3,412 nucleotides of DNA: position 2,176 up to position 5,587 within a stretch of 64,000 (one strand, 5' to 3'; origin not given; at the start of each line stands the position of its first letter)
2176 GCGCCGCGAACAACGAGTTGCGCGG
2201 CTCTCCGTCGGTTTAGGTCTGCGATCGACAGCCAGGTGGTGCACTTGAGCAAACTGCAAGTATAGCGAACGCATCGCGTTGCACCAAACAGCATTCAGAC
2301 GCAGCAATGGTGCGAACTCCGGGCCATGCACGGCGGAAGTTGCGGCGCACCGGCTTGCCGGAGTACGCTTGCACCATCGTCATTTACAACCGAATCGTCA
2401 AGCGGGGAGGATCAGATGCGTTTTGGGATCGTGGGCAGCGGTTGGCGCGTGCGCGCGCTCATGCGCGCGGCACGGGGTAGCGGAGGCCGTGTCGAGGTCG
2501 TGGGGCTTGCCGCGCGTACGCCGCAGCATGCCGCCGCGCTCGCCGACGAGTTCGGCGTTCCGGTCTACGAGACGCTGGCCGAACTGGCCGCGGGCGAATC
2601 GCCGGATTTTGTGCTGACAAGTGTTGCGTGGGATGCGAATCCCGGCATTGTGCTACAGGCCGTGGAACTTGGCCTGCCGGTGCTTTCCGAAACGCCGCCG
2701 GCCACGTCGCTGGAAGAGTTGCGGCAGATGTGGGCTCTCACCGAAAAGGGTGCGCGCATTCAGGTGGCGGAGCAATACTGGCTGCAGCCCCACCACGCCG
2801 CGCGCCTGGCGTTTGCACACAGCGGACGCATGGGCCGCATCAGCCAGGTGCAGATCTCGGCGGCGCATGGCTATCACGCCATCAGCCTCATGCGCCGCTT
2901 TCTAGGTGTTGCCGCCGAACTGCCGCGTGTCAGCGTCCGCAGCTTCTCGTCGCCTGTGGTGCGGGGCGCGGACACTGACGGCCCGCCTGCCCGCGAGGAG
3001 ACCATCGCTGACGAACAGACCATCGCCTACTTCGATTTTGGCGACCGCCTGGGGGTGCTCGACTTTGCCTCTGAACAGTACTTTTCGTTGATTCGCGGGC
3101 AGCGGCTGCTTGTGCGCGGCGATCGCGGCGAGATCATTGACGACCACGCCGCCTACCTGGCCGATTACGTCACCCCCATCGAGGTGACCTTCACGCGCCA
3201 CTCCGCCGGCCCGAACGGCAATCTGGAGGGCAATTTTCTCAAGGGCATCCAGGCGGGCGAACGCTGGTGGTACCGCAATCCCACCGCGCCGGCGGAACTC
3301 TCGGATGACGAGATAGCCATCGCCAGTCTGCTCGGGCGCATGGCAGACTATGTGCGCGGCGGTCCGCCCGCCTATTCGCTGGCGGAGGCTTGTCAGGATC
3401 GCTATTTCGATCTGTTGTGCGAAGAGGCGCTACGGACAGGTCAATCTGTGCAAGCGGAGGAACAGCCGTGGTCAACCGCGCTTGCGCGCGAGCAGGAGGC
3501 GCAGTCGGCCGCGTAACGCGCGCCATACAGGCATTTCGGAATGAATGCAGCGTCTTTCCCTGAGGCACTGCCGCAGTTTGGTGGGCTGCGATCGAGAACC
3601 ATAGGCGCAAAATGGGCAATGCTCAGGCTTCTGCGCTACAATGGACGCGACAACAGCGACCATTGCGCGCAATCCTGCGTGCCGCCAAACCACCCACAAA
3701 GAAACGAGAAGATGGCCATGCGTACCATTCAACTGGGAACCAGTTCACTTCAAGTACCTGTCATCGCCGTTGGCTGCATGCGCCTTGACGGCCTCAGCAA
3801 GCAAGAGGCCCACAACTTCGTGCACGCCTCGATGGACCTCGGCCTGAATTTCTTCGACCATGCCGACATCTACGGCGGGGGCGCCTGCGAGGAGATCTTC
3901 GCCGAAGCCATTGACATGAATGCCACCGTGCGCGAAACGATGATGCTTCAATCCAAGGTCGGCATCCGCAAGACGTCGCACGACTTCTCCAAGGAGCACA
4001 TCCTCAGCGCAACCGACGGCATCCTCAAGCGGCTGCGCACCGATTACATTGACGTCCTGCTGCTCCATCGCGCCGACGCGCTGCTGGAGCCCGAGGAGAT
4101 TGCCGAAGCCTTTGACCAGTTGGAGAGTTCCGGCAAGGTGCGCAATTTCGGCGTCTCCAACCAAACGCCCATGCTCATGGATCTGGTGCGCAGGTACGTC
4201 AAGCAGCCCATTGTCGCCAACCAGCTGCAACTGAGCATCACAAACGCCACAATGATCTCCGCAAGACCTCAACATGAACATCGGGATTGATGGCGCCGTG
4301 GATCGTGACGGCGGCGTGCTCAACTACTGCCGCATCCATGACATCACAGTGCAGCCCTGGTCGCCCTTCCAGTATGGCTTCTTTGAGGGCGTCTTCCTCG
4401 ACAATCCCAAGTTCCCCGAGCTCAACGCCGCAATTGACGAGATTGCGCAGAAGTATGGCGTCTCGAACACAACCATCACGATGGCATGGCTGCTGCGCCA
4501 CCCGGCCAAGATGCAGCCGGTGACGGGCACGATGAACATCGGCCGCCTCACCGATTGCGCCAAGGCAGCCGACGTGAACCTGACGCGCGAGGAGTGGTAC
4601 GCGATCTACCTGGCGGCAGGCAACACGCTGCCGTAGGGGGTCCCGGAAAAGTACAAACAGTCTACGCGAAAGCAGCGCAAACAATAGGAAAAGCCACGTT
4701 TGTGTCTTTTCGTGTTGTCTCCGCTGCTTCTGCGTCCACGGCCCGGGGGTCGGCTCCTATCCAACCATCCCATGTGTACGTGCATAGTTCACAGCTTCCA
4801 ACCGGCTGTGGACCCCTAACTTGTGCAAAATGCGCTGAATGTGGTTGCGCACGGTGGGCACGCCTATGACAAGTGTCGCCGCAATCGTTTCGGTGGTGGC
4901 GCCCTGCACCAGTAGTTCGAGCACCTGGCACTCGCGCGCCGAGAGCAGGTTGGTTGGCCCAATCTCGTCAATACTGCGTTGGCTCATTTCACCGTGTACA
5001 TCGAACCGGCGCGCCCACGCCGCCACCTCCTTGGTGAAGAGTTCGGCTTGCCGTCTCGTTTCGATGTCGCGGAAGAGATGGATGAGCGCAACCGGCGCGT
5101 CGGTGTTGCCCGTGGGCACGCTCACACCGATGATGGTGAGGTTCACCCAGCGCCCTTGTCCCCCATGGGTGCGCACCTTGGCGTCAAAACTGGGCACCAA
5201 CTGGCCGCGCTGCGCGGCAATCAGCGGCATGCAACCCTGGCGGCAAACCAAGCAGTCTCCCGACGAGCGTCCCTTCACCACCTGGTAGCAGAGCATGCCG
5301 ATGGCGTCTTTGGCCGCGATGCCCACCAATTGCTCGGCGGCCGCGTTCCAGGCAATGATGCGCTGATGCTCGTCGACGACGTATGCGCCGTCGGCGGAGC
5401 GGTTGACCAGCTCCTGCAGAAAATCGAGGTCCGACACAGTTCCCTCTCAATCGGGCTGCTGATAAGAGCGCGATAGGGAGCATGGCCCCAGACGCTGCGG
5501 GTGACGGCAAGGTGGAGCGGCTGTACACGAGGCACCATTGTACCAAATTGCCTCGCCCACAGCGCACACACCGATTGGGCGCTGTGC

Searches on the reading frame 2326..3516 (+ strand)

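Call 85: search_protein_families(library=pfam, proteins=[window:2326-3516:+], max_evalue=0.00001)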
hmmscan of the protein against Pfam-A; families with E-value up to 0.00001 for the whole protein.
window:2326-3516:+ (396 aa): 1 family
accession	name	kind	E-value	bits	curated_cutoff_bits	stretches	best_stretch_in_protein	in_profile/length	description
PF01408.29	GFO_IDH_MocA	-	4.6e-16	60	24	1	31-145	1-116/120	Oxidoreductase family, NAD-binding Rossmann fold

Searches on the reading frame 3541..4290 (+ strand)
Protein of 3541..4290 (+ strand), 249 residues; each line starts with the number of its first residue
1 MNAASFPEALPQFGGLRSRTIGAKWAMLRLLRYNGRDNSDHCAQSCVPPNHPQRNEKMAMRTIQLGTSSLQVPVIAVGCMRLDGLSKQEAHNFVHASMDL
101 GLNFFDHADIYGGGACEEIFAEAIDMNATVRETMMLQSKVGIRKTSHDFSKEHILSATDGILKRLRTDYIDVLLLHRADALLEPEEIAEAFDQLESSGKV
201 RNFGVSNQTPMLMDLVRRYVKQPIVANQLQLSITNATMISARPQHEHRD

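Call 85: search_protein_families(library=pfam, proteins=[window:3541-4290:+], max_evalue=0.00001)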
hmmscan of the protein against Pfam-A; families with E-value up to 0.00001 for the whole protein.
window:3541-4290:+ (249 aa): 1 family
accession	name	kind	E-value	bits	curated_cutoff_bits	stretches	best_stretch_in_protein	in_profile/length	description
PF00248.27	Aldo_ket_red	-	1.6e-34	119.8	24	1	75-234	2-167/291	Aldo/keto reductase family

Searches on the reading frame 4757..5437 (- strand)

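Call 85: search_protein_families(library=pfam, proteins=[window:4757-5437:-], max_evalue=0.00001)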
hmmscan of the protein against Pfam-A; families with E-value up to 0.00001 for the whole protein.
window:4757-5437:- (226 aa): 4 families
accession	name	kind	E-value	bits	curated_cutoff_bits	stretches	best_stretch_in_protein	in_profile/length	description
PF00196.25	GerE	-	3.6e-17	62.2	23.5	1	164-219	2-57/57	Bacterial regulatory proteins, luxR family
PF08448.16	PAS_4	-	2.3e-09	37.9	23.1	1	12-130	2-110/110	PAS fold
PF00989.32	PAS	-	1.6e-07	31.8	22.6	1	6-54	2-50/113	PAS fold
PF13426.13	PAS_9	-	1.4e-06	28.9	27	1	16-125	2-101/103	PAS domain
